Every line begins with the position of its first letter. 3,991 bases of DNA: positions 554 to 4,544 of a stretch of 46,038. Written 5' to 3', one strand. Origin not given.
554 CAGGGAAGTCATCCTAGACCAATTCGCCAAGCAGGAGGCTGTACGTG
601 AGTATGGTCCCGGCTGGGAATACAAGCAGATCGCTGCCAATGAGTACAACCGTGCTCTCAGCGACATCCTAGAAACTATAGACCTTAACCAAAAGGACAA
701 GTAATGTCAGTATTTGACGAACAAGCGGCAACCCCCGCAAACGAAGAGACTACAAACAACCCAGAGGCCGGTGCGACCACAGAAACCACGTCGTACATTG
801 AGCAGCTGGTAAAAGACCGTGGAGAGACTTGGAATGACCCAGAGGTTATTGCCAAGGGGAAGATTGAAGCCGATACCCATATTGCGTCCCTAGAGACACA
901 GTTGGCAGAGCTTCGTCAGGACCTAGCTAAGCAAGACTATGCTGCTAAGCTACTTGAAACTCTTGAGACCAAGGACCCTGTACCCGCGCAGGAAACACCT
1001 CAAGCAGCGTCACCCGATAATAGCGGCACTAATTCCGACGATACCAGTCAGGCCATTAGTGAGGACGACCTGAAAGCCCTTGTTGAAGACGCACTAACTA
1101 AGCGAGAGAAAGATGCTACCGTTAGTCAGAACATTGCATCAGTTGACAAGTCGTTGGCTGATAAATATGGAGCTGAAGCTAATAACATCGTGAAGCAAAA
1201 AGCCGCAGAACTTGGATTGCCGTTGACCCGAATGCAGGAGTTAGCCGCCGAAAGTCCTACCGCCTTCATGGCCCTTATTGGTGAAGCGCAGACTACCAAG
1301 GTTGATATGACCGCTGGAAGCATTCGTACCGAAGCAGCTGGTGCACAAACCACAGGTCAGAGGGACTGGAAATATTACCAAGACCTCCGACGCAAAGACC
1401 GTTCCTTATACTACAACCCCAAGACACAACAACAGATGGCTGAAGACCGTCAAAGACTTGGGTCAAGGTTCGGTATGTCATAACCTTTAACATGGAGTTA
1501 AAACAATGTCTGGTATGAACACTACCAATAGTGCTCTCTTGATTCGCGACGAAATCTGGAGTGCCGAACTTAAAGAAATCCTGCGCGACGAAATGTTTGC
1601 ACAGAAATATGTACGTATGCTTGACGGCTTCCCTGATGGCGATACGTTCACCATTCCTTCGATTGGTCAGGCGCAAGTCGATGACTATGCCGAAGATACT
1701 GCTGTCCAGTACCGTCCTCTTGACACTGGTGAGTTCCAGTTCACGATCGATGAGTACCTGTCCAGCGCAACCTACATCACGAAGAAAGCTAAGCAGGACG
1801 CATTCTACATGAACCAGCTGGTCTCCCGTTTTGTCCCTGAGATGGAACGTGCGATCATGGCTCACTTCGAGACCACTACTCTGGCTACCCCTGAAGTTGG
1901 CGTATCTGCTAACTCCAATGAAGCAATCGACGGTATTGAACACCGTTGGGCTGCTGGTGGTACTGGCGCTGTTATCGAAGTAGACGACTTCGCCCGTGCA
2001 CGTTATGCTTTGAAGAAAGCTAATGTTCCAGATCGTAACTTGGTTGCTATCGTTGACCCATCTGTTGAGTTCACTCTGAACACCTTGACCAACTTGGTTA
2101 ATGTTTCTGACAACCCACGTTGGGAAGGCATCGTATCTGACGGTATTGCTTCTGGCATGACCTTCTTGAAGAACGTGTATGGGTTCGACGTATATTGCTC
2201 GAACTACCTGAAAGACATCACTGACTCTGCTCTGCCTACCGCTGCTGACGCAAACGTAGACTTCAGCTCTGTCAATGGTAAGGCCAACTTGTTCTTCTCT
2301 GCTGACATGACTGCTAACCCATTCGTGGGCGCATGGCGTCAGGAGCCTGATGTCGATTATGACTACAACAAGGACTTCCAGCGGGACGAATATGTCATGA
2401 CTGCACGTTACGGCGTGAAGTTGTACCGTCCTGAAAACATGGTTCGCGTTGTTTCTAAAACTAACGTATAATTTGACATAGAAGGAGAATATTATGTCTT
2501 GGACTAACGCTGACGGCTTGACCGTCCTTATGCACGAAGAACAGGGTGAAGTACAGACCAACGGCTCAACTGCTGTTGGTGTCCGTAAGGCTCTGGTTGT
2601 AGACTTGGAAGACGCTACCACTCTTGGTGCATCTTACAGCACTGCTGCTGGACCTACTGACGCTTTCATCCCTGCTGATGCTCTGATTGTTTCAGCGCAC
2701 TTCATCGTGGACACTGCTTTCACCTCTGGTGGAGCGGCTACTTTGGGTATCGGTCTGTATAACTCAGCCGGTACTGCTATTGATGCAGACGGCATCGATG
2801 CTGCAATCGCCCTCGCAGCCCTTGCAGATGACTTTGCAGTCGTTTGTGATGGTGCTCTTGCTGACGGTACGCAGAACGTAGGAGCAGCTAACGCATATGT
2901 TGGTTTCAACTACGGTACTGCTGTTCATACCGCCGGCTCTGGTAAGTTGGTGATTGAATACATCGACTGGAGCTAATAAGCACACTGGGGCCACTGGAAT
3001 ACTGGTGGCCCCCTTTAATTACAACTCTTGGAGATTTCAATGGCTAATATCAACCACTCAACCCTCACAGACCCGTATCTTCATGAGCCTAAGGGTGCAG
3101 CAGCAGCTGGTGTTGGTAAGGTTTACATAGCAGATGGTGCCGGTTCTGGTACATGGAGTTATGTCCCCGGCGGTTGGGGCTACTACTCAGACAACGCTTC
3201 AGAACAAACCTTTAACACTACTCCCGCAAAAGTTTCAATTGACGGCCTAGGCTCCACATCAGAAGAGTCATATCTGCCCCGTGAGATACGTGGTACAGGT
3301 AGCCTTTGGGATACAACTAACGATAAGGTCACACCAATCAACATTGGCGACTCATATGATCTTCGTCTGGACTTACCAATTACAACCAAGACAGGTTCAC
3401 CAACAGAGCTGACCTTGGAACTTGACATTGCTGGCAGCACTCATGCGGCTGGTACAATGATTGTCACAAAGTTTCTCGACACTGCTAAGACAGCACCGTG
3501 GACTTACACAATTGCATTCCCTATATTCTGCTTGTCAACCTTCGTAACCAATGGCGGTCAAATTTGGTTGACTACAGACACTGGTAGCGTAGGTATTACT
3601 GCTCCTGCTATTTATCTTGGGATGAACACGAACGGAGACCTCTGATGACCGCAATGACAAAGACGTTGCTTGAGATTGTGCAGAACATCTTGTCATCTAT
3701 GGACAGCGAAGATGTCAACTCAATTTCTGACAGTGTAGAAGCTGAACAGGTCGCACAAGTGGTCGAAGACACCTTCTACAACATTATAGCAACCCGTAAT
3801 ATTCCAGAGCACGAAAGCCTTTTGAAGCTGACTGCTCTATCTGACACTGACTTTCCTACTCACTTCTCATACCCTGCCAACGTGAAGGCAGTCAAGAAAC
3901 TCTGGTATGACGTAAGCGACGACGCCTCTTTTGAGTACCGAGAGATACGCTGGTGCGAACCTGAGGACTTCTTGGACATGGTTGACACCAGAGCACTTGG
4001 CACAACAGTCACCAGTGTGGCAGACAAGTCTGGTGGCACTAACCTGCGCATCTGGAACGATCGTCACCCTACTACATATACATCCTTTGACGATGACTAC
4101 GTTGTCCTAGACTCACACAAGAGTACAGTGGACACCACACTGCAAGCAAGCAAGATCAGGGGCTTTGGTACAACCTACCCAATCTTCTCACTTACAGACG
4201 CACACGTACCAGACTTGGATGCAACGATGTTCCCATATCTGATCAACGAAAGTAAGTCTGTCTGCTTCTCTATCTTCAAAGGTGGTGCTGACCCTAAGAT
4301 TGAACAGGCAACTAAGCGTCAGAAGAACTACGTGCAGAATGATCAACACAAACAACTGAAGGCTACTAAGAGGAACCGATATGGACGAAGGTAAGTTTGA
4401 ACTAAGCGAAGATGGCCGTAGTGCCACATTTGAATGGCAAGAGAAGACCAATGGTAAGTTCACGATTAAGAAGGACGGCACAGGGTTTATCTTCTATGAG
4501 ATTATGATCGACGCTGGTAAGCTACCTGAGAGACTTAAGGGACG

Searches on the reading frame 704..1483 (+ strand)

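Call 60: search_protein_families(library=phrogs, proteins=[window:704-1483:+], max_evalue=0.0001)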
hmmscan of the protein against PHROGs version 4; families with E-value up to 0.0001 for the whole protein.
window:704-1483:+ (259 aa): 1 family
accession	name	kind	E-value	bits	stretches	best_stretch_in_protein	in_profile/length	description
phrog_7931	-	unknown function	2.5e-44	152.8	1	1-255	3-241/250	-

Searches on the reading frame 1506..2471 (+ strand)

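Call 60: search_protein_families(library=phrogs, proteins=[window:1506-2471:+], max_evalue=0.0001)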
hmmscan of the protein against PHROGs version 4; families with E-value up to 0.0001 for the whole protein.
window:1506-2471:+ (321 aa): 2 families
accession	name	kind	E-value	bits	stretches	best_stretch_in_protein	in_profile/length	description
phrog_267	-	head and packaging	3.6e-37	129.5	1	4-318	27-326/410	major head protein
phrog_283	-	head and packaging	5.5e-07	30.2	1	44-251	41-231/385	major head protein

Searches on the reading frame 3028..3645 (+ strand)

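Call 60: search_protein_families(library=phrogs, proteins=[window:3028-3645:+], max_evalue=0.0001)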
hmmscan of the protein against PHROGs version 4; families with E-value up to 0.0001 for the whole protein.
window:3028-3645:+ (205 aa): 2 families
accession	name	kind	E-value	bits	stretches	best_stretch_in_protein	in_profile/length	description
phrog_8270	-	unknown function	1.1e-15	59.1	1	46-197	34-190/196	-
phrog_38624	-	unknown function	1.4e-11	45.4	1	5-47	1-43/190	-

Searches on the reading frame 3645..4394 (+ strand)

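Call 60: search_protein_families(library=phrogs, proteins=[window:3645-4394:+], max_evalue=0.0001)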
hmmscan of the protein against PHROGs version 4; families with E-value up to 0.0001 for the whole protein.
window:3645-4394:+ (249 aa): 1 family
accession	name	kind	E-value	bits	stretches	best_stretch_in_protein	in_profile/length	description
phrog_7592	-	tail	2.1e-76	257.8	1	4-249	1-248/251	tail protein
